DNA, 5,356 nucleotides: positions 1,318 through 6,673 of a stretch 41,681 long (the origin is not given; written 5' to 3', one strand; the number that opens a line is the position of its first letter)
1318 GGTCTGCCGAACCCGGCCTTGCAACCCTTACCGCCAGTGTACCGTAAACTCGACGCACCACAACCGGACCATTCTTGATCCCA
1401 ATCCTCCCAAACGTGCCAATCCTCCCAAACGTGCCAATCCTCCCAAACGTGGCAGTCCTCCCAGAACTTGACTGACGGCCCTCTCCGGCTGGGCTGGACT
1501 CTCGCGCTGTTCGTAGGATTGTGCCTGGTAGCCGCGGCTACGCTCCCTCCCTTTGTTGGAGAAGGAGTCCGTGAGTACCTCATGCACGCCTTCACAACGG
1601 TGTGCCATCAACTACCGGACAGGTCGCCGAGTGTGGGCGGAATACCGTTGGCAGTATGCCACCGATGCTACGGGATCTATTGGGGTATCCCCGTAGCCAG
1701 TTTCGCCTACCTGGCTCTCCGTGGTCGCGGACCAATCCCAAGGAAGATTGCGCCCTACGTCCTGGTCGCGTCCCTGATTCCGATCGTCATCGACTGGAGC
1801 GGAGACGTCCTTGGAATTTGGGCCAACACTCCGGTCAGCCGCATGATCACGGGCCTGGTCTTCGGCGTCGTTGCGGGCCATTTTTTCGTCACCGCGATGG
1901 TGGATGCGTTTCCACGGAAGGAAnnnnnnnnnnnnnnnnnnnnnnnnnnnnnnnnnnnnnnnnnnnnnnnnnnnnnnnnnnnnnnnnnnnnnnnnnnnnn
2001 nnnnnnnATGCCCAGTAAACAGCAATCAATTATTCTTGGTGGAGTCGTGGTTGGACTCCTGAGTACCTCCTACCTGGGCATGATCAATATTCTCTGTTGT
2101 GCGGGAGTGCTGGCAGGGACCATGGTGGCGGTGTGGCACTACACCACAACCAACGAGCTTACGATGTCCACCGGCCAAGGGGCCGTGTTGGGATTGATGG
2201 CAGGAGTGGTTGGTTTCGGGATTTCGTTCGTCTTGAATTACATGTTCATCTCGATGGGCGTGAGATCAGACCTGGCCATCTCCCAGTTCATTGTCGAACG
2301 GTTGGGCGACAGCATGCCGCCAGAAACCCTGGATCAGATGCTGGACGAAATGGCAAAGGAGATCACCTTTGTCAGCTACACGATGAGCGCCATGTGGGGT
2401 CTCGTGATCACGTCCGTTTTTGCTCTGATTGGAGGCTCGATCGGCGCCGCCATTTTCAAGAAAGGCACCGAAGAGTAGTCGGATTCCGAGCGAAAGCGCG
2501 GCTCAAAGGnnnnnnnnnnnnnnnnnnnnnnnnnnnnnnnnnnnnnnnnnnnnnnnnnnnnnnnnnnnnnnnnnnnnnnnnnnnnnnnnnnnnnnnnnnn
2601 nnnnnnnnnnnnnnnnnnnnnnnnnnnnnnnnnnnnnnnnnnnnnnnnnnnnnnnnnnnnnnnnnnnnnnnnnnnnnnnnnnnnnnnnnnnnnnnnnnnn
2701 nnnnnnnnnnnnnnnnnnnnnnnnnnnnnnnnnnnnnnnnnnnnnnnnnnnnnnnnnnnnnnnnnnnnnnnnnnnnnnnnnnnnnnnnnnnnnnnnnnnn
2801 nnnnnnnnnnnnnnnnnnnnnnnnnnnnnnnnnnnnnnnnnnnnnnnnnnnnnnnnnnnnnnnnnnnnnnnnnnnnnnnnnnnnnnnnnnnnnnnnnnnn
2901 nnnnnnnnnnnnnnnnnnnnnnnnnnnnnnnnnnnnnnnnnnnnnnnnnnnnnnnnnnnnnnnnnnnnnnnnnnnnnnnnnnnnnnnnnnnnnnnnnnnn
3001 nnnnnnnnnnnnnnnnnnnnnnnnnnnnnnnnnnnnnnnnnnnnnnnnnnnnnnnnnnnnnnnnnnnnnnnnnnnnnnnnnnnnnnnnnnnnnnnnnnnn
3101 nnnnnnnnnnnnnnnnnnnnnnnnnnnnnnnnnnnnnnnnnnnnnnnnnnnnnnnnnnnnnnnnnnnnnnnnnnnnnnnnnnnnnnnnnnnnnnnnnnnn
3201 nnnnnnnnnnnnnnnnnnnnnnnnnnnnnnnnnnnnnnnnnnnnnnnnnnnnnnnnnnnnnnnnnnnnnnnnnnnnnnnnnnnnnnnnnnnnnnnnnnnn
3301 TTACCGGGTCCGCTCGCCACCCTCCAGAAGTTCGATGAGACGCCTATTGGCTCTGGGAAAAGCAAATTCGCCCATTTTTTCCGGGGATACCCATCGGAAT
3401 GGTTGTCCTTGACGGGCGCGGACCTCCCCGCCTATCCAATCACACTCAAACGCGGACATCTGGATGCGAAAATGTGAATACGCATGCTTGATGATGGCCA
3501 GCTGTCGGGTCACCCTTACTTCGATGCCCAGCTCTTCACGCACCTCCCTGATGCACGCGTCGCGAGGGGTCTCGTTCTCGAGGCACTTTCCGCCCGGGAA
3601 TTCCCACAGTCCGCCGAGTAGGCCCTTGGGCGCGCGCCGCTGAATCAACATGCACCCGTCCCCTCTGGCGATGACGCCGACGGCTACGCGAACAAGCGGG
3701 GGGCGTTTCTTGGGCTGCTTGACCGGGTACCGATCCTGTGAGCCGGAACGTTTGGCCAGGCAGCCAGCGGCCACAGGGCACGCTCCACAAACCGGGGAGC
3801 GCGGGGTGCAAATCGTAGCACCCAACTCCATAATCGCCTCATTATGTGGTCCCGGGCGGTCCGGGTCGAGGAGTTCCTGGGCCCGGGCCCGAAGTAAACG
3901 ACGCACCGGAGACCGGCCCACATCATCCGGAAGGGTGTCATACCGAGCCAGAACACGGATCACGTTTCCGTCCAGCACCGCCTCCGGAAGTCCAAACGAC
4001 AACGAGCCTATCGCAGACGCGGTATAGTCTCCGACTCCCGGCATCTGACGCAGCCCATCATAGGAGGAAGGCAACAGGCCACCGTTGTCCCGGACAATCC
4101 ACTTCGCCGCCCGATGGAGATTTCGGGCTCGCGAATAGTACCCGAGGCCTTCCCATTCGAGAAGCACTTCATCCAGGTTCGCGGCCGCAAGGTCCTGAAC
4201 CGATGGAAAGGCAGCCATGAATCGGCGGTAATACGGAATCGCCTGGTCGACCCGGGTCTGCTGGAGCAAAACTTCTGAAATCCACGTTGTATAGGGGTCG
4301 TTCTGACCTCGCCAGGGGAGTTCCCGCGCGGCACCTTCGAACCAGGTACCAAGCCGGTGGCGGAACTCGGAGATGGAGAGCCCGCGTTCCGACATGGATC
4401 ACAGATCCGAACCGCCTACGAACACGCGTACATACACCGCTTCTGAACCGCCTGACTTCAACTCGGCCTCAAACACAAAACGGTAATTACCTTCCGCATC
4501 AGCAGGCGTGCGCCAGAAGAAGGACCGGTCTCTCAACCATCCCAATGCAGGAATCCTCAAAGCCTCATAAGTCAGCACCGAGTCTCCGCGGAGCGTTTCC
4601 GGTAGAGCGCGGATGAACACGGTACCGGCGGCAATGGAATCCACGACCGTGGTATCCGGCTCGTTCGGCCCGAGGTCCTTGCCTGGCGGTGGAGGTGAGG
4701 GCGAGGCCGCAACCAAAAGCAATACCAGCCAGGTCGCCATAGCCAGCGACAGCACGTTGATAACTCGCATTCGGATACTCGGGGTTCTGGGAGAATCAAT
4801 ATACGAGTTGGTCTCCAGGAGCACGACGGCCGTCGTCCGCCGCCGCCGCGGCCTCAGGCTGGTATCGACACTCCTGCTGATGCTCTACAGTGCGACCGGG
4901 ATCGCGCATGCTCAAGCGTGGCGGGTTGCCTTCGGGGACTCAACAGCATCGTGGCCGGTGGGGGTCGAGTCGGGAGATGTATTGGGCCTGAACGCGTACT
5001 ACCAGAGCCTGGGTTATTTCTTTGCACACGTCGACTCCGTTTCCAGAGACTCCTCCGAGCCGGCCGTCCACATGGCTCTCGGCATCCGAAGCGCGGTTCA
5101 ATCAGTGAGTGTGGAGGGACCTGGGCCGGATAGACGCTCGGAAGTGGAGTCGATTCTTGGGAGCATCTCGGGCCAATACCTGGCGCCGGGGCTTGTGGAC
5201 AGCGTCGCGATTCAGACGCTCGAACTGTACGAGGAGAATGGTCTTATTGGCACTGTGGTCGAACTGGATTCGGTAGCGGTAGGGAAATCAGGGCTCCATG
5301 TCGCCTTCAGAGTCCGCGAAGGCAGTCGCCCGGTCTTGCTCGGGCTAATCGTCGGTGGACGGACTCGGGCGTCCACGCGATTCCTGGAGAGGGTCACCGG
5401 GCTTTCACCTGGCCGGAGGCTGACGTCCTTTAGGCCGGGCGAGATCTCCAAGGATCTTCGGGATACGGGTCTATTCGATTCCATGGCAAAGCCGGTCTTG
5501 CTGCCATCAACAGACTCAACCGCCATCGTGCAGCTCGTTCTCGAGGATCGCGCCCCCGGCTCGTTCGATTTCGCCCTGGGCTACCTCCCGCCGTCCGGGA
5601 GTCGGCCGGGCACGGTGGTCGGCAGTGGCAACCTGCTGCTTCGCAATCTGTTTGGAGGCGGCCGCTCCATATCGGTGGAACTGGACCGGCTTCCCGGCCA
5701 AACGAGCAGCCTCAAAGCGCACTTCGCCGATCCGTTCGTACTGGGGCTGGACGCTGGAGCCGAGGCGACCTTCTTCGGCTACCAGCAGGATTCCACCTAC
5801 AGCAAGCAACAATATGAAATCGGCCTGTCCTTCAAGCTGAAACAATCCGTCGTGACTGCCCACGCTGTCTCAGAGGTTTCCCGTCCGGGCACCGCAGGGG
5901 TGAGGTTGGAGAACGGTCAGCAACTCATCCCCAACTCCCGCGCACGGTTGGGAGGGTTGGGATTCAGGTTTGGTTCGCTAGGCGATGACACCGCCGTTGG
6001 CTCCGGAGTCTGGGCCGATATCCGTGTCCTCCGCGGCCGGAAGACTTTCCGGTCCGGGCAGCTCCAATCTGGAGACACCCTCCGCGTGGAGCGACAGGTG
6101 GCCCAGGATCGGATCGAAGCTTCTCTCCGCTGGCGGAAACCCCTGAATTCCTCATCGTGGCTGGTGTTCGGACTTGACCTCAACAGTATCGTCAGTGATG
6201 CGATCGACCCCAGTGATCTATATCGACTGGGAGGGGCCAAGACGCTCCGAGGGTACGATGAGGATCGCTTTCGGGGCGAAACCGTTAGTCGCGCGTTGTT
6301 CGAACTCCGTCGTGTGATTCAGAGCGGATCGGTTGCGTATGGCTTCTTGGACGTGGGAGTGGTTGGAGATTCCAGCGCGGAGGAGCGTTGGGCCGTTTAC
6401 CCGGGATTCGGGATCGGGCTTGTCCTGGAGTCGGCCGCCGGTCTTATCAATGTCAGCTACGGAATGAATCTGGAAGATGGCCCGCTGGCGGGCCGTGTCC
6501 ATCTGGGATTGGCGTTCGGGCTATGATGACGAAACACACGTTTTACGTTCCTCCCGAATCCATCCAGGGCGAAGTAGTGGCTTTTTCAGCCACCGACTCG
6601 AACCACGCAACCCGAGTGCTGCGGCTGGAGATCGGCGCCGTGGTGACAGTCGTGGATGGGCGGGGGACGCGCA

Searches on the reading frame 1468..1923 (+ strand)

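Call 74: search_protein_families(library=pfam, proteins=[window:1468-1923:+], max_evalue=0.01)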
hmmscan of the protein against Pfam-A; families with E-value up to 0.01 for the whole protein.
window:1468-1923:+ (152 aa): 1 family
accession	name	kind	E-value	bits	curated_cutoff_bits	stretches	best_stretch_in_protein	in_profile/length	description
PF09858.14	DUF2085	-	4.8e-21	75.4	25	1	46-137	1-88/90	Predicted membrane protein (DUF2085)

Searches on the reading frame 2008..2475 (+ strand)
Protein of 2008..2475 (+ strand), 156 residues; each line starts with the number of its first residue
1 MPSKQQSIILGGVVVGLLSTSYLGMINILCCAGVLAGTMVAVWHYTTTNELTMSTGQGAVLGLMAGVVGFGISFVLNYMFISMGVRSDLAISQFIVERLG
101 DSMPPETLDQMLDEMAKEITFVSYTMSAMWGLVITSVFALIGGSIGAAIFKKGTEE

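Call 74: search_protein_families(library=pfam, proteins=[window:2008-2475:+], max_evalue=0.01)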
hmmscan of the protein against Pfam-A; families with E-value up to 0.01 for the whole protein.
window:2008-2475:+ (156 aa): 1 family
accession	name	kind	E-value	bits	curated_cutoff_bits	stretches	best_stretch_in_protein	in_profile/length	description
PF13858.11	DUF4199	-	0.00017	22.5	32.3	1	20-141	27-162/165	Protein of unknown function (DUF4199)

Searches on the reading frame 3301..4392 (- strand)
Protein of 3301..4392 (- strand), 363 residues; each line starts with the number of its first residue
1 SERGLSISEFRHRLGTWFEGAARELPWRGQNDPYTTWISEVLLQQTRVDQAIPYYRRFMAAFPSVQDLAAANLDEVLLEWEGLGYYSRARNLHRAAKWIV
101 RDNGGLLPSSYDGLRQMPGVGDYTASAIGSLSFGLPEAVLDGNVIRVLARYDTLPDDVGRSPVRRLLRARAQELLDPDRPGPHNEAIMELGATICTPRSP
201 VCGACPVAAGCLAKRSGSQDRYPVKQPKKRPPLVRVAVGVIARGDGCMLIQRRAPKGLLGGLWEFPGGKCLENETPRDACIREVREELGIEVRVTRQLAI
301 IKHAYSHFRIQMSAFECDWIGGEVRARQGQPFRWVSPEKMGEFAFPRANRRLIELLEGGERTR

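Call 7: search_protein_families(library=pfam, proteins=[window:3301-4392:-], max_evalue=0.001)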
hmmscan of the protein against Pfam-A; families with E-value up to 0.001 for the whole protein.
window:3301-4392:- (363 aa): 4 families
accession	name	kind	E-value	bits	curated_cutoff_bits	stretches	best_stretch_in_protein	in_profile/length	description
PF14815.12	NUDIX_4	-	1.2e-31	109.2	35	1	237-354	1-112/113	NUDIX domain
PF00730.31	HhH-GPD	-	1.5e-17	64.4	26.2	1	38-168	1-103/108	HhH-GPD superfamily base excision DNA repair protein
PF00293.34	NUDIX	-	3.2e-17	63.2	21.1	1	235-354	3-132/134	NUDIX domain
PF10576.14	EndIII_4Fe-2S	-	8.4e-05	23.2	20.5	1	195-211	1-17/17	Iron-sulfur binding domain of endonuclease III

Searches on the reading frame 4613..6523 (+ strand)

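Call 7: search_protein_families(library=pfam, proteins=[window:4613-6523:+], max_evalue=0.001)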
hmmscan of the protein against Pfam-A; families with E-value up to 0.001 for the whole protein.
window:4613-6523:+ (637 aa): 2 families
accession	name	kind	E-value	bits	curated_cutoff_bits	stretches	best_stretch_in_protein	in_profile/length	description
PF01103.29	Omp85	-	2e-08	34.6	24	1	499-621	156-307/325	Omp85 superfamily domain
PF07244.20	POTRA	-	6.5e-05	24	21.3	0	122-149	39-67/79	Surface antigen variable number repeat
